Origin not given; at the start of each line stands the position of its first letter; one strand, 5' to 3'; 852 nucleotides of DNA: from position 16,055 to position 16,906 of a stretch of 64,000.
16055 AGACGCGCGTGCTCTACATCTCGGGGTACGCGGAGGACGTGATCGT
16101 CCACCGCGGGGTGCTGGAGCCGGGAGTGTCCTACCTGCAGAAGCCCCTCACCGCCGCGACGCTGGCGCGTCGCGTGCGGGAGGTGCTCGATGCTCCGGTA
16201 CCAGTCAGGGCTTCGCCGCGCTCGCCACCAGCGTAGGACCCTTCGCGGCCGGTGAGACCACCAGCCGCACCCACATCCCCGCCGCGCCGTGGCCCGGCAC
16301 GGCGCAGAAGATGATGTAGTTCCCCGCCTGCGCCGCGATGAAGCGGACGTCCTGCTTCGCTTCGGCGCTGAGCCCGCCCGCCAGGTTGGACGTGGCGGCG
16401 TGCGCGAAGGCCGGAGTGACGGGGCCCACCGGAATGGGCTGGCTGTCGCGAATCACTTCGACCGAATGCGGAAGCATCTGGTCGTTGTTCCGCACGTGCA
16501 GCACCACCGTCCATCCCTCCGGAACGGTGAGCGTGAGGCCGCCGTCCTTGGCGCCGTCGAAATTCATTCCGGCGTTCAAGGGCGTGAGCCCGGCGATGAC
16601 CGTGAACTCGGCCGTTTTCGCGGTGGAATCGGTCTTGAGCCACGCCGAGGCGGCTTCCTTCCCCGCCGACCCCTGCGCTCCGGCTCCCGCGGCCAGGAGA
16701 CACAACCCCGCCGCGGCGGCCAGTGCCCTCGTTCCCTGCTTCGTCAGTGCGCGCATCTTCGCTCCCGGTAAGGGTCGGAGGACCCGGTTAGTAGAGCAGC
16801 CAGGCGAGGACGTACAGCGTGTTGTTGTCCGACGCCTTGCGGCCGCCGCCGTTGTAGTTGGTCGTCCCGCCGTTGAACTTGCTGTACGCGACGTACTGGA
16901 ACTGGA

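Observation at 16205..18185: Cyc2-type fused monoheme cytochrome-porin followed by a rusticyanin/sulfocyanin-type cupredoxin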

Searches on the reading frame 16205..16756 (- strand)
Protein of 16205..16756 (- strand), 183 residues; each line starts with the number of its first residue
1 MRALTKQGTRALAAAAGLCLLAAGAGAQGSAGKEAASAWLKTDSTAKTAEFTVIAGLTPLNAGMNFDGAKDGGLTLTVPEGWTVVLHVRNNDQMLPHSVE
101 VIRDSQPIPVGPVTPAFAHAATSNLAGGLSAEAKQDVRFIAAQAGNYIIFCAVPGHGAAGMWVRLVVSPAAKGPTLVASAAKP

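Call 3: search_protein_families(library=pfam, proteins=[window:16205-16756:-], max_evalue=1)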
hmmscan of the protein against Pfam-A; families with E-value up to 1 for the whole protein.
window:16205-16756:- (183 aa): 3 families
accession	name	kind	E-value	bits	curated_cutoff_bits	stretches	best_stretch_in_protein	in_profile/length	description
PF06525.17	SoxE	-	1.8e-18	66.9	21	1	39-174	5-145/149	Sulfocyanin (SoxE) domain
PF07731.20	Cu-oxidase_2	-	0.01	16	20.4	1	134-170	100-136/137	Multicopper oxidase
PF13473.12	Cupredoxin_1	-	0.067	13.7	27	1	75-160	36-100/104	Cupredoxin-like domain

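Call 4: search_protein_families(library=ncbifam, proteins=[window:16205-16756:-], max_evalue=1)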
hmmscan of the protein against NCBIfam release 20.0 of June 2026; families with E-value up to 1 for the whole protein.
window:16205-16756:- (183 aa): 4 families
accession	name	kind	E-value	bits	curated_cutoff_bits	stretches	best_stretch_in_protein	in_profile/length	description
TIGR03094.1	sulfo_cyanin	equivalog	2.5e-17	63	168.4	1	33-174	44-191/195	sulfocyanin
TIGR03095.1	rusti_cyanin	equivalog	2.6e-09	37.4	146.7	1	52-167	30-147/148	rusticyanin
TIGR02376.1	Cu_nitrite_red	equivalog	0.00013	21.4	296.3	1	64-170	50-147/326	copper-containing nitrite reductase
NF051440.1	CuResCopIPSEAE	equivalog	0.18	11.5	280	1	141-169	152-180/180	copper-resistant cuproprotein CopI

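Call 10: search_solved_structures(query=window:16205-16756:-, max_evalue=1, show_alignments=3)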
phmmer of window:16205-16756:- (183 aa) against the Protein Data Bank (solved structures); distinct sequences matched with E-value up to 1: 15.
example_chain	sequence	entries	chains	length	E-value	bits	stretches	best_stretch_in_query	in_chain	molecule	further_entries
6tfd_A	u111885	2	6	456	7.8e-06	29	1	119-172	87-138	Copper-containing nitrite reductase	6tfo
1rcy_A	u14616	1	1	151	1.4e-05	28.1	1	55-167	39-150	RUSTICYANIN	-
1cur_A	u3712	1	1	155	1.5e-05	28.1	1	54-167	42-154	CU(I) RUSTICYANIN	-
1a3z_A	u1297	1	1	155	1.5e-05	28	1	55-167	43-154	RUSTICYANIN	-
1a8z_A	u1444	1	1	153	1.8e-05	27.8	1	54-167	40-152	RUSTICYANIN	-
1gy2_A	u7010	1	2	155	6.9e-05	25.9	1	54-167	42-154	RUSTICYANIN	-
1gy1_A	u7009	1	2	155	8.8e-05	25.5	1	54-167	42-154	RUSTICYANIN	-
2cak_A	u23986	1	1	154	0.00011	25.3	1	57-167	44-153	RUSTICYANIN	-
2dv6_A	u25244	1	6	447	0.00013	25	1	119-172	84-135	Nitrite reductase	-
1e30_A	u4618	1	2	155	0.00013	25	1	54-167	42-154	RUSTICYANIN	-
2cal_A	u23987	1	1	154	0.00037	23.5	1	54-167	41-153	RUSTICYANIN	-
6kol_A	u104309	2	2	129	0.00044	23.3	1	75-169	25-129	Blue (Type 1) copper domain protein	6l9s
2aan_A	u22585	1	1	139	0.0021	21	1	74-158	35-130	auracyanin A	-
1ov8_A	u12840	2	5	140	0.1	15.5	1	118-169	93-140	Auracyanin B | PROTEIN (AURACYANIN)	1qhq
1dyz_A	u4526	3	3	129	0.16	14.9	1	118-158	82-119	AZURIN II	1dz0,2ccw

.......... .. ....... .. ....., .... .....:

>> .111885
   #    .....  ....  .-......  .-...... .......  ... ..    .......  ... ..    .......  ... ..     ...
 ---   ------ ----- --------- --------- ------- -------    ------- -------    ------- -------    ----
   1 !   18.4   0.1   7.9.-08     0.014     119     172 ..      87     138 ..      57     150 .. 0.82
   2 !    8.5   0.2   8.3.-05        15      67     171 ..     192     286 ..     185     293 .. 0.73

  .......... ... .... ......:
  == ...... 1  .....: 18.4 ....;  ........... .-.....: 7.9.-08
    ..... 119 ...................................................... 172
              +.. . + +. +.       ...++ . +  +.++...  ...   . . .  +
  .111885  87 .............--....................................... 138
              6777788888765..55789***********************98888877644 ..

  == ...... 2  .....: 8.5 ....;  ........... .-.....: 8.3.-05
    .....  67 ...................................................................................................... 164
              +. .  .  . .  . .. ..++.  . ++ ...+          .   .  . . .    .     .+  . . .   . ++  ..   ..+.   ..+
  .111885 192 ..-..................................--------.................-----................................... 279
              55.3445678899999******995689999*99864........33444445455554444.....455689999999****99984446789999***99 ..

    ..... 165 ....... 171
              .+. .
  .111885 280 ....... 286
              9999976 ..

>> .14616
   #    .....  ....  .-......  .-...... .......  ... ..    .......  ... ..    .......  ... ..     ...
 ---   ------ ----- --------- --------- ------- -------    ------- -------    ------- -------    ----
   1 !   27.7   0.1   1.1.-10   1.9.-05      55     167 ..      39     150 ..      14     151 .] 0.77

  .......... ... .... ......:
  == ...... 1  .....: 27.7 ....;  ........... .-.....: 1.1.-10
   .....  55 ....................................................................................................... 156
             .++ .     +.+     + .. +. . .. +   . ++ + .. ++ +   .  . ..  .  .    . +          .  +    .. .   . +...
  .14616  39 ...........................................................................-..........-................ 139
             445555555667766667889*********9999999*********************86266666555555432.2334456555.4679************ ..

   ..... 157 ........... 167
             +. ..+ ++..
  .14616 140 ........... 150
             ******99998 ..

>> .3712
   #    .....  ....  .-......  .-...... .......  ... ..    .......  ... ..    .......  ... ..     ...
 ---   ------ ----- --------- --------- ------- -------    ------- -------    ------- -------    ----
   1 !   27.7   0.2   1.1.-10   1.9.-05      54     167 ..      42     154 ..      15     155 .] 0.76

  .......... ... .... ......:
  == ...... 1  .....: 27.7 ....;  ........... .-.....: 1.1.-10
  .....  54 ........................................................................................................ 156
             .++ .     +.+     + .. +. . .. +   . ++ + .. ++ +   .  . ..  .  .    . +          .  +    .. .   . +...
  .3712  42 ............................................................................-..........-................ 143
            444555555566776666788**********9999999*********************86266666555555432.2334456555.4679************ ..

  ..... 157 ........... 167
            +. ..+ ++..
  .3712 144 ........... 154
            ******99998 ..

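Call 51: find_homologous_proteins(query=window:16205-16756:-, max_evalue=0.001)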
Query window:16205-16756:- (183 aa): 377 proteins with E <= 0.001 among 7419 candidates; the best 120 are listed.
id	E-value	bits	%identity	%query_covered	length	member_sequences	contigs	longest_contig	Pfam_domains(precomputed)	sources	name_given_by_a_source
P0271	5.6e-112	389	100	100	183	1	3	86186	PF06525.18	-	-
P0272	1.3e-70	255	66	100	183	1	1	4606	PF06525.18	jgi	jgi:sulfocyanin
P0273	2.3e-69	251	63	99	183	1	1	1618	PF06525.18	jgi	-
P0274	4.7e-69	250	64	99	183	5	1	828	PF06525.18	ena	-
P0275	8.1e-69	249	64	99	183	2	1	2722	PF06525.18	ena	-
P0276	2.0e-68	247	64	99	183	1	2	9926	PF06525.18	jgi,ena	-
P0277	3.1e-68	247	64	99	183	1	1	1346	PF06525.18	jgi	jgi:sulfocyanin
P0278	6.1e-68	246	64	99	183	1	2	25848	PF06525.18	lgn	-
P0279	1.0e-66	242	66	85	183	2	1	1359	PF06525.18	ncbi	-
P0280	1.3e-63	232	60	99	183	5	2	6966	PF06525.18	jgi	jgi:sulfocyanin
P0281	3.8e-63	230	74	77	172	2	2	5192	PF06525.18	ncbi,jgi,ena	-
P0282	2.0e-60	221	59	99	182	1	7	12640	PF06525.18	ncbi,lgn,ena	ncbi:MAG TPA: sulfocyanin-like copper-binding protein [Gemmatimonadales bacterium]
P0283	9.6e-57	209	61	79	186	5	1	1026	PF06525.18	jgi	-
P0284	1.8e-55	205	56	84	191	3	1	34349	PF06525.18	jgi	-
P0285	2.2e-55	205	56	96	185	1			PF06525.18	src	-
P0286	2.7e-55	205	58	95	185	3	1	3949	PF06525.18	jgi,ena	jgi:sulfocyanin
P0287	3.0e-55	205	57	95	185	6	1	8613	PF06525.18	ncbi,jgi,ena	-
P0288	3.7e-55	204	56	98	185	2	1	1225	PF06525.18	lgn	-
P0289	5.6e-55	204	56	98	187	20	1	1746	PF06525.18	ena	-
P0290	1.2e-54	203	55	99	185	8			PF06525.18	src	-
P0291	3.7e-54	201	61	83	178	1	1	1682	PF06525.18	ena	-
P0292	4.8e-54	201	62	83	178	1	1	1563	PF06525.18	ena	-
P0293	5.0e-54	201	57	95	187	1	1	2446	PF06525.18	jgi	jgi:sulfocyanin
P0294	1.8e-53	199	56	91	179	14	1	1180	PF06525.18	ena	-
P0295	1.9e-53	199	60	78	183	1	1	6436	PF06525.18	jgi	-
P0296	2.2e-53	199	57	79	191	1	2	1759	PF06525.18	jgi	jgi:sulfocyanin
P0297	2.3e-53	198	55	94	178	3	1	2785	PF06525.18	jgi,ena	jgi:sulfocyanin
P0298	2.5e-53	198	61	78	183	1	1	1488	PF06525.18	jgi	jgi:hypothetical protein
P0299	2.6e-53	198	56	91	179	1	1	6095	PF06525.18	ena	-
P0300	2.7e-53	198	57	87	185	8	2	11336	PF06525.18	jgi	jgi:sulfocyanin SoxE-like protein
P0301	3.4e-53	198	56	87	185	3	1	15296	PF06525.18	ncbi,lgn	-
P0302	3.5e-53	198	62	78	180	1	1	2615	PF06525.18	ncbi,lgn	-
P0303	3.6e-53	198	54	98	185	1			PF06525.18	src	-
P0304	4.4e-53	198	60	78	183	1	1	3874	PF06525.18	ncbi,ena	-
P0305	4.5e-53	197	54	98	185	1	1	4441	PF06525.18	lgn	-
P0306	4.8e-53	197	60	80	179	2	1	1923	PF06525.18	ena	-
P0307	5.2e-53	197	54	98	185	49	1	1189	PF06525.18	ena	-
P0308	5.6e-53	197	59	81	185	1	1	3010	PF06525.18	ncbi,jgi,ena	-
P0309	6.0e-53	197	53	94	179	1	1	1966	PF06525.18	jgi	jgi:sulfocyanin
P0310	6.1e-53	197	53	99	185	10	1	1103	PF06525.18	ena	-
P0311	6.1e-53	197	56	87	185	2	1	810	PF06525.18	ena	-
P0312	7.2e-53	197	52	100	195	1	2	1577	PF06525.18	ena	-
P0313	7.2e-53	197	52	100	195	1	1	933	PF06525.18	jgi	-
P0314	7.3e-53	197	57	77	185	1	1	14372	PF06525.18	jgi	jgi:sulfocyanin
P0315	7.4e-53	197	54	98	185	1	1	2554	PF06525.18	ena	-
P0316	7.8e-53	197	56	93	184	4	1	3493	PF06525.18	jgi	jgi:hypothetical protein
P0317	7.9e-53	197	54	99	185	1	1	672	PF06525.18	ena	-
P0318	8.6e-53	197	53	100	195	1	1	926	PF06525.18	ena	-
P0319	8.9e-53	197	59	80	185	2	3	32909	PF06525.18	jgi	-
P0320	9.8e-53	196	55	93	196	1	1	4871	PF06525.18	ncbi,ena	-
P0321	9.9e-53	196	56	89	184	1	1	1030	PF06525.18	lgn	-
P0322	1.0e-52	196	55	91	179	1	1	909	PF06525.18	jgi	-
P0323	1.1e-52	196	61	78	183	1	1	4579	PF06525.18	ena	-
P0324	1.1e-52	196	54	85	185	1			PF06525.18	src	-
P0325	1.1e-52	196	59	80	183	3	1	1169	PF06525.18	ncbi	-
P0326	1.2e-52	196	60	78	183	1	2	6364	PF06525.18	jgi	-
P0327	1.3e-52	196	55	93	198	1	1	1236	PF06525.18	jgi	jgi:hypothetical protein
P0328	1.3e-52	196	59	81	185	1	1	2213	PF06525.18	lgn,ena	-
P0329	1.3e-52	196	56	92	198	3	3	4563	PF06525.18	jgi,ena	-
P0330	1.4e-52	196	54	90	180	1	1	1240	PF06525.18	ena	-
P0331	1.6e-52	196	55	92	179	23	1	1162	PF06525.18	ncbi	-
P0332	1.6e-52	196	55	96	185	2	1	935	PF06525.18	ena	-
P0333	1.6e-52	196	59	79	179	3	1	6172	PF06525.18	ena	-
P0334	1.8e-52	196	58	86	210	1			PF06525.18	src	-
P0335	1.9e-52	196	57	79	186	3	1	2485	PF06525.18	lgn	-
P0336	1.9e-52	195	56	95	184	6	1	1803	PF06525.18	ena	-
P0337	2.0e-52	195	59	78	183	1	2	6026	PF06525.18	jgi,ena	-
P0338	2.1e-52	195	55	96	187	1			PF06525.18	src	-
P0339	2.1e-52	195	53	99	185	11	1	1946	PF06525.18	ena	-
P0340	2.2e-52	195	55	93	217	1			PF06525.18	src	-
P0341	2.6e-52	195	58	86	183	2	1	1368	PF06525.18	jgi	jgi:sulfocyanin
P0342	3.5e-52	195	58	84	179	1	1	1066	PF06525.18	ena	-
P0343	3.9e-52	194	55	91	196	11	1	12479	PF06525.18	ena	-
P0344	4.2e-52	194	56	91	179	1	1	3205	PF06525.18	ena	-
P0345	4.6e-52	194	54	98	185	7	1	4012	PF06525.18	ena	-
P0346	4.7e-52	194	54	90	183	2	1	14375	PF06525.18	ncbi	-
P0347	4.9e-52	194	53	92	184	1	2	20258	PF06525.18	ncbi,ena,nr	ncbi:MAG TPA: sulfocyanin-like copper-binding protein [Gemmatimonadales bacterium]|nr:sulfocyanin-li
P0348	5.3e-52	194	60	80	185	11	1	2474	PF06525.18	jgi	jgi:Sulfocyanin (SoxE) domain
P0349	5.6e-52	194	60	79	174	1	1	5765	PF06525.18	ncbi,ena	-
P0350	5.7e-52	194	54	92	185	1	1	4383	PF06525.18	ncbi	-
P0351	6.0e-52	194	59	80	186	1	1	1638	PF06525.18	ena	-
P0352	6.4e-52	194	55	90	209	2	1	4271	PF06525.18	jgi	-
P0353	6.7e-52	194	53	98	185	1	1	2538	PF06525.18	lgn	-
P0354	7.1e-52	194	54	85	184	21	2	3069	PF06525.18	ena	-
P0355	7.5e-52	194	60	79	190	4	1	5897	PF06525.18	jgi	jgi:hypothetical protein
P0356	7.6e-52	194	56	91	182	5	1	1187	PF06525.18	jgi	jgi:sulfocyanin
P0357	7.8e-52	193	58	80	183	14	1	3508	PF06525.18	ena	-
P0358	7.9e-52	193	60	78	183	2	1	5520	PF06525.18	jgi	jgi:hypothetical protein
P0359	7.9e-52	193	58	80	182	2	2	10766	PF06525.18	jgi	-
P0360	7.9e-52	193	56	87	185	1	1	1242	PF06525.18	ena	-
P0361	8.1e-52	193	58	86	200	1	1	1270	PF06525.18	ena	-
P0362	8.4e-52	193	54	93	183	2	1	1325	PF06525.18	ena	-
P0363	1.0e-51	193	53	85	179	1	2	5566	PF06525.18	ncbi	-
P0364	1.0e-51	193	60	78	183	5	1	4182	PF06525.18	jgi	-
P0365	1.0e-51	193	61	79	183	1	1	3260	PF06525.18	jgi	jgi:hypothetical protein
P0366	1.0e-51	193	55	93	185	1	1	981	PF06525.18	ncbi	-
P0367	1.2e-51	193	56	91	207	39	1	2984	PF06525.18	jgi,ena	-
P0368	1.3e-51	193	56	85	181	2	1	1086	PF06525.18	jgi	-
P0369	1.3e-51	193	61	80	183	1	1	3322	PF06525.18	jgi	jgi:hypothetical protein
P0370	1.3e-51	193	52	99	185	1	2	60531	PF06525.18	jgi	jgi:hypothetical protein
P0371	1.3e-51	193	54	92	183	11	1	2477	PF06525.18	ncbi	-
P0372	1.3e-51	193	55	81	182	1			PF06525.18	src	-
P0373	1.3e-51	193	55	85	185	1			PF06525.18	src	-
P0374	1.3e-51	193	54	96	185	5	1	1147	PF06525.18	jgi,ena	-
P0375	1.3e-51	193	59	80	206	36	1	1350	PF06525.18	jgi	jgi:sulfocyanin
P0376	1.4e-51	193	52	92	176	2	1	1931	PF06525.18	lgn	-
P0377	1.4e-51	193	55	85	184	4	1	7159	PF06525.18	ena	-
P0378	1.5e-51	193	55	87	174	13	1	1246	PF06525.18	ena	-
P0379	1.5e-51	193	58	84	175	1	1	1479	PF06525.18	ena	-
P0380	1.5e-51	193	56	83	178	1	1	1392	PF06525.18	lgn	-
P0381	1.7e-51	192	52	97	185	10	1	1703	PF06525.18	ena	-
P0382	1.8e-51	192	55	90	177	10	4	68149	PF06525.18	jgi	-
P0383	2.2e-51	192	55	88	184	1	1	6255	PF06525.18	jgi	jgi:uncharacterized cupredoxin-like copper-binding protein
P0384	2.3e-51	192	59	77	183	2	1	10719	PF06525.18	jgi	jgi:hypothetical protein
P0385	2.4e-51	192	56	85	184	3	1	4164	PF06525.18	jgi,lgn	jgi:sulfocyanin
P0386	2.5e-51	192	50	98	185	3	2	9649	PF06525.18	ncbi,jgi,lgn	jgi:hypothetical protein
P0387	2.5e-51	192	59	79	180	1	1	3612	PF06525.18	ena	-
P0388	2.9e-51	192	57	78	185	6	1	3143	PF06525.18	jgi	jgi:sulfocyanin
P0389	3.3e-51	191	53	95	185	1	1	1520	PF06525.18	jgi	-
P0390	3.5e-51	191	52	95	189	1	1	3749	PF06525.18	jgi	jgi:hypothetical protein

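Call 54: find_encoding_contigs(protein=P0370, flank=6000, max_places=1)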
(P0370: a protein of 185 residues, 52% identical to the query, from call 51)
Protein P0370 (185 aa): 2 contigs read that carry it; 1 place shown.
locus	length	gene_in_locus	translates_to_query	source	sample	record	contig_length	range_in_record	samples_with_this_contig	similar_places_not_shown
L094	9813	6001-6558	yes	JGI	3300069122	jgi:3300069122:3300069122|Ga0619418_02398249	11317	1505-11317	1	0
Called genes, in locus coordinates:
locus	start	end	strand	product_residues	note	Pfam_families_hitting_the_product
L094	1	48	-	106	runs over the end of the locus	-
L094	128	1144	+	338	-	PF00930:DPPIV_N (faint), PF26549:Tricorn_N, PF07676:PD40, PF26549:Tricorn_N, PF26550:Tricorn_2nd (weak), PF07676:PD40, PF26549:Tricorn_N (weak), PF07676:PD40, +1 more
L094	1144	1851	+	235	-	PF10502:Peptidase_S26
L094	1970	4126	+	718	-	PF07715:Plug, PF00593:TonB_dep_Rec_b-barrel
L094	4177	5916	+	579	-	PF01011:PQQ, PF13570:Beta-prop_ACSF4 (faint), PF13360:PQQ_2, PF01011:PQQ, PF13360:PQQ_2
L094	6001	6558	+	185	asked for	PF06525:SoxE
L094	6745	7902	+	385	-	-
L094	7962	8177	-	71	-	PF01176:eIF-1a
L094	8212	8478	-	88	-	-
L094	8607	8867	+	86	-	-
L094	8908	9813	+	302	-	?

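Call 55: find_encoding_contigs(protein=P0382, flank=6000, max_places=1)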
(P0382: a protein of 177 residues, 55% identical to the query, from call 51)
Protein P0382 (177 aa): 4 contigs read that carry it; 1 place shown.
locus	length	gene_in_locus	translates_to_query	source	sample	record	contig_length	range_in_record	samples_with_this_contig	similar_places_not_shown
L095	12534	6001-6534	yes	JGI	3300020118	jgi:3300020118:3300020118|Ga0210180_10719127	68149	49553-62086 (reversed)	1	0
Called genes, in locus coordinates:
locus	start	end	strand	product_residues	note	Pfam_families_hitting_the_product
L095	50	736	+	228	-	PF00072:Response_reg, PF00486:Trans_reg_C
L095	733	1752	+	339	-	PF00672:HAMP (weak), PF00512:HisKA, PF02518:HATPase_c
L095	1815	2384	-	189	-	PF12724:Flavodoxin_5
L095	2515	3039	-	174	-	PF01042:Ribonuc_L-PSP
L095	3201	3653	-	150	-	PF13520:AA_permease_2, PF00324:AA_permease (weak)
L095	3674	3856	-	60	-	-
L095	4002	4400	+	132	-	PF13798:PCYCGC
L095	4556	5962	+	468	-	-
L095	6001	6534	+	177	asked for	PF06525:SoxE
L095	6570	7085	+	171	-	-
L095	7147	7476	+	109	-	PF01022:HTH_5, PF12840:HTH_20 (weak)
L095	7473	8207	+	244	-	PF01135:PCMT (weak), PF13489:Methyltransf_23, PF01209:Ubie_methyltran, PF06325:PrmA, PF13847:Methyltransf_31, PF08241:Methyltransf_11, PF08242:Methyltransf_12, PF13649:Methyltransf_25, +2 more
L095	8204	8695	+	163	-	PF01451:LMWPc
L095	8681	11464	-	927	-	PF00330:Aconitase, PF00694:Aconitase_C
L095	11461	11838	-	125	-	-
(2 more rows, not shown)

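Call 56: find_encoding_contigs(protein=P0284, flank=6000, max_places=1)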
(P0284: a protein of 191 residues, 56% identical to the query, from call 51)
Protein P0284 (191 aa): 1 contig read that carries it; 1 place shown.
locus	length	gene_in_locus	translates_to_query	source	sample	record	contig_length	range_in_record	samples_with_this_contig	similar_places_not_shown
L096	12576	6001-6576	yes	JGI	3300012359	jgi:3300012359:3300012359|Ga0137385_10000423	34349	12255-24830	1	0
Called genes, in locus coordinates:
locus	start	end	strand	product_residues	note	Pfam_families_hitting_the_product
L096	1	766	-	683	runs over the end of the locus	PF00456:Transketolase_N, PF02779:Transket_pyr, PF02780:Transketolase_C, PF22613:Transketolase_C_1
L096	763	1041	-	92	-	-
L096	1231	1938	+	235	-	PF10502:Peptidase_S26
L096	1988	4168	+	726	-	PF07715:Plug, PF00593:TonB_dep_Rec_b-barrel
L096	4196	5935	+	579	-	PF01011:PQQ, PF13570:Beta-prop_ACSF4 (faint), PF13360:PQQ_2, PF01011:PQQ, PF13360:PQQ_2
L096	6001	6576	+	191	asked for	PF06525:SoxE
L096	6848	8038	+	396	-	-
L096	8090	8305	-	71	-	PF01176:eIF-1a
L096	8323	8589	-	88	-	-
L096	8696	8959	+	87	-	-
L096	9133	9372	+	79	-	-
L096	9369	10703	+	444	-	PF13432:TPR_16 (faint), PF03783:CsgG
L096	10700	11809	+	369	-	-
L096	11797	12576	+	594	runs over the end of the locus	PF07676:PD40 (faint), PF26550:Tricorn_2nd (faint), PF26549:Tricorn_N (weak)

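Call 57: find_related_loci(query=A2, collection=metagenome_contigs, flank=4000)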
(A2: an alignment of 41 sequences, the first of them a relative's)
Query A2 (183 aa) in metagenome_contigs; peptide patterns used: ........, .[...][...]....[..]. (x = any residue, [..] = any of these).
600 stretches matched a pattern (row limit reached: there are more); 411 encode a relative of the query (tblastn E <= 1e-3); the best 80 are kept; 80 distinct loci.
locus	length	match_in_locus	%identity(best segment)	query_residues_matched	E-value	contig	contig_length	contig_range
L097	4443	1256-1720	66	28-182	6e-67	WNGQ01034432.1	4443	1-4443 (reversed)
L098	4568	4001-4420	74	37-176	1e-66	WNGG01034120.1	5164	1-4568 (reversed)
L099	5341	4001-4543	58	1-182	5e-61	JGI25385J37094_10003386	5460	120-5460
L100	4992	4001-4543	57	1-182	1e-60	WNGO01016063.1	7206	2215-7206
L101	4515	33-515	60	22-182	3e-60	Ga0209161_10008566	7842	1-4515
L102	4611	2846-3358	56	14-183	6e-59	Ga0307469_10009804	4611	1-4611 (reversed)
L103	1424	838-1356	56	13-183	3e-61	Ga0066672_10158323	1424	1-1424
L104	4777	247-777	55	5-179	5e-59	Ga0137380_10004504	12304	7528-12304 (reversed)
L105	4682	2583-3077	55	20-183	5e-58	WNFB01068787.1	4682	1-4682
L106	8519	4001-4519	55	15-183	5e-58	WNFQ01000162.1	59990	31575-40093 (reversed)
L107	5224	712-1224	55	15-179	1e-57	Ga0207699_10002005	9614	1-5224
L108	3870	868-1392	57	1-176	1e-57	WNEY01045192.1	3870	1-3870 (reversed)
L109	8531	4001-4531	55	12-181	1e-57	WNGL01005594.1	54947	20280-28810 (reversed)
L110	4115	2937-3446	55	7-176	1e-57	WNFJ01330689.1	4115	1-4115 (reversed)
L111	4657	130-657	55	12-183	9e-58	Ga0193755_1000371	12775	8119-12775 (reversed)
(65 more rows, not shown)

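Call 59: predict_structure(alignment_id=A2)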
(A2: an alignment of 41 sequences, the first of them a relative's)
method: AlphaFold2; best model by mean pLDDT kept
length: 183 residues; sequences in the alignment: 41
mean_pLDDT: 77.6   pTM: 0.72
mean pLDDT of the five models: 77.6, 77.3, 76.4, 74.9, 73.9
residues with pLDDT >= 90: 73; 70-90: 54; 50-70: 27; < 50: 29
segments of 3 or more residues with pLDDT < 50: 1-3, 13-31, 61-63
pLDDT, mean of each block of 10 residues (from residue 1): 51 44 36 69 97 75 60 89 95 88 85 87 86 94 95 74 93 88 51
secondary structure, 60 per line:
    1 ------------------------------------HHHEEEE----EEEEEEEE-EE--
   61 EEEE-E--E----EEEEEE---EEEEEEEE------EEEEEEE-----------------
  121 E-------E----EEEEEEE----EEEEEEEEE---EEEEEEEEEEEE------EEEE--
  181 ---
elements in order: E40-43 E48-55 E61-64 E74-79 E83-90 E97-103 E134-140 E145-153 E157-168 E175-178
